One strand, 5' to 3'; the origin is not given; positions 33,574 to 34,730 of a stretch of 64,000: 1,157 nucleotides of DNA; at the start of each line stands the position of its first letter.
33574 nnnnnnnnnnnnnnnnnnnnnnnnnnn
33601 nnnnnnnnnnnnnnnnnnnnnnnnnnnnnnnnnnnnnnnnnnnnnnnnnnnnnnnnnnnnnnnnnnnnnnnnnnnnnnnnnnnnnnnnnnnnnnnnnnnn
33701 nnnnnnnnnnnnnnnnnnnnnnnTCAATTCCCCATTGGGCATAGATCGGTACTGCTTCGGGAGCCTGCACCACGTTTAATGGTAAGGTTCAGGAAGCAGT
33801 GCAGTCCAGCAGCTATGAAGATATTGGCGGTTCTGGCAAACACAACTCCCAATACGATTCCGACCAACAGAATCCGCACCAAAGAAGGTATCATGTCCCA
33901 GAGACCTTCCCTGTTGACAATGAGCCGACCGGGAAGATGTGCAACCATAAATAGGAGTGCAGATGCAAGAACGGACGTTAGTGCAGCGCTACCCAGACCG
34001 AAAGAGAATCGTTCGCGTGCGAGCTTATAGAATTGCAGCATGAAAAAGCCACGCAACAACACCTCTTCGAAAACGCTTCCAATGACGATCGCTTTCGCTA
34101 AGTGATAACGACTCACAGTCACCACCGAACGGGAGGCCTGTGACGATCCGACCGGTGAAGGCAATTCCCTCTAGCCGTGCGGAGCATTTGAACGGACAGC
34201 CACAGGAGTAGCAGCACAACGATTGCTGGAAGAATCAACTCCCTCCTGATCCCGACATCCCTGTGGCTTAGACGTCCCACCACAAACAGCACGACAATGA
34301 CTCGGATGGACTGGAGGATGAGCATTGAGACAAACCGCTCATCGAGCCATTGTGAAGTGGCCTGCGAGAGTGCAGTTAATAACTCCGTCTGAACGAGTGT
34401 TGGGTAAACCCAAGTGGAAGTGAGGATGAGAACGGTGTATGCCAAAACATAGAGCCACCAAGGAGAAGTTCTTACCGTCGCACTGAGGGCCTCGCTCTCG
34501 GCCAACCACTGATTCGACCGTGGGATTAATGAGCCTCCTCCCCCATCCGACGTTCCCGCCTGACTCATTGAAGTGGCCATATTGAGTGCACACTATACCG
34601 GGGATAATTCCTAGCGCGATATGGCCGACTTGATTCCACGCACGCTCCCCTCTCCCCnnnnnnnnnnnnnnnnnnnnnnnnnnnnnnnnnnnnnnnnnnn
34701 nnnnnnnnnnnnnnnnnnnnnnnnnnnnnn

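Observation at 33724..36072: CPBP (Abi-like) protease plus two uncharacterised genes form a second candidate defence or immunity cassette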

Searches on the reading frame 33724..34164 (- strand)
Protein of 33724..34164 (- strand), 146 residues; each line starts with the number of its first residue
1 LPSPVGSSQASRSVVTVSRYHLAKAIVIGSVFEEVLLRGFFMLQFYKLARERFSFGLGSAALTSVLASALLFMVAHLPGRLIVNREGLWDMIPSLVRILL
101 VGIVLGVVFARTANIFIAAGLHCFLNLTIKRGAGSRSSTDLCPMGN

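Call 3: search_protein_families(library=pfam, proteins=[window:33724-34164:-], max_evalue=0.1)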
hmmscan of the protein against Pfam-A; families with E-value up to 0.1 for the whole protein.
window:33724-34164:- (146 aa): 1 family
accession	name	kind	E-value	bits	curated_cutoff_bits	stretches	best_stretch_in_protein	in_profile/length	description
PF02517.21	Rce1-like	-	4.5e-13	49.7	22.4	1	25-127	11-92/93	Type II CAAX prenyl endopeptidase Rce1-like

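Call 4: search_protein_families(library=padloc, proteins=[window:33724-34164:-], max_evalue=0.1)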
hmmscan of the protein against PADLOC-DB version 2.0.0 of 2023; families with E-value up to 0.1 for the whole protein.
window:33724-34164:- (146 aa): 0 families

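Call 5: search_protein_families(library=ncbifam, proteins=[window:33724-34164:-], max_evalue=0.1)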
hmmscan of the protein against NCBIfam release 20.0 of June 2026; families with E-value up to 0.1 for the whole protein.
window:33724-34164:- (146 aa): 4 families
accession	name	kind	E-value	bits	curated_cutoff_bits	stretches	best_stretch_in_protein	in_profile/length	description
NF033192.3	CPBP_JDVT_MrtJ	equivalog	1.8e-05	25.3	75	1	26-128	5-94/98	JDVT-CTERM system glutamic-type intramembrane protease MrtJ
NF041647.1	ABC_perm_CPBP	equivalog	0.00016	20.6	435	1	30-127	554-628/636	ABC transporter permease subunit/CPBP intramembrane protease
NF040914.1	Mrt_core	domain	0.001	19.1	100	1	26-129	8-101/108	myxosortase family intramembrane protease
NF040594.1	CPBP_fam_MrtC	equivalog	0.057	13.1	195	1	20-117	117-215/221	myxosortase MrtC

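Call 6: search_protein_families(library=phrogs, proteins=[window:33724-34164:-], max_evalue=0.1)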
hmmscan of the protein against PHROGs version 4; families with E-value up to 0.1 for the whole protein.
window:33724-34164:- (146 aa): 3 families
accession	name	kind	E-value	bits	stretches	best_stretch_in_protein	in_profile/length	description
phrog_19116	-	unknown function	0.0044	17.5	1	39-113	136-210/351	-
phrog_33900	-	unknown function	0.077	13.7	1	64-132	219-289/328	-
phrog_2392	-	moron, auxiliary metabolic gene and host takeover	0.09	12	0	41-117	151-225/726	ABC transporter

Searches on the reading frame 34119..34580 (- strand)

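Call 3: search_protein_families(library=pfam, proteins=[window:34119-34580:-], max_evalue=0.1)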
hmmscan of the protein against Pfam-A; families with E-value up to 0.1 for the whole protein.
window:34119-34580:- (153 aa): 0 families

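Call 4: search_protein_families(library=padloc, proteins=[window:34119-34580:-], max_evalue=0.1)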
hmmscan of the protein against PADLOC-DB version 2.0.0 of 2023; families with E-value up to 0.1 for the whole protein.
window:34119-34580:- (153 aa): 0 families

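Call 5: search_protein_families(library=ncbifam, proteins=[window:34119-34580:-], max_evalue=0.1)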
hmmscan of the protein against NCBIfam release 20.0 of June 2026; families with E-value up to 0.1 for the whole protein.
window:34119-34580:- (153 aa): 1 family
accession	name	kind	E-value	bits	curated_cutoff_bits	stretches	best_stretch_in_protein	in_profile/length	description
TIGR00883.1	2A0106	subfamily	0.00022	20.4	443.45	1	32-136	213-315/400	metabolite/H+ symporter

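Call 6: search_protein_families(library=phrogs, proteins=[window:34119-34580:-], max_evalue=0.1)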
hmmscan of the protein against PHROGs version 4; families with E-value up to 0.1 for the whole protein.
window:34119-34580:- (153 aa): 0 families
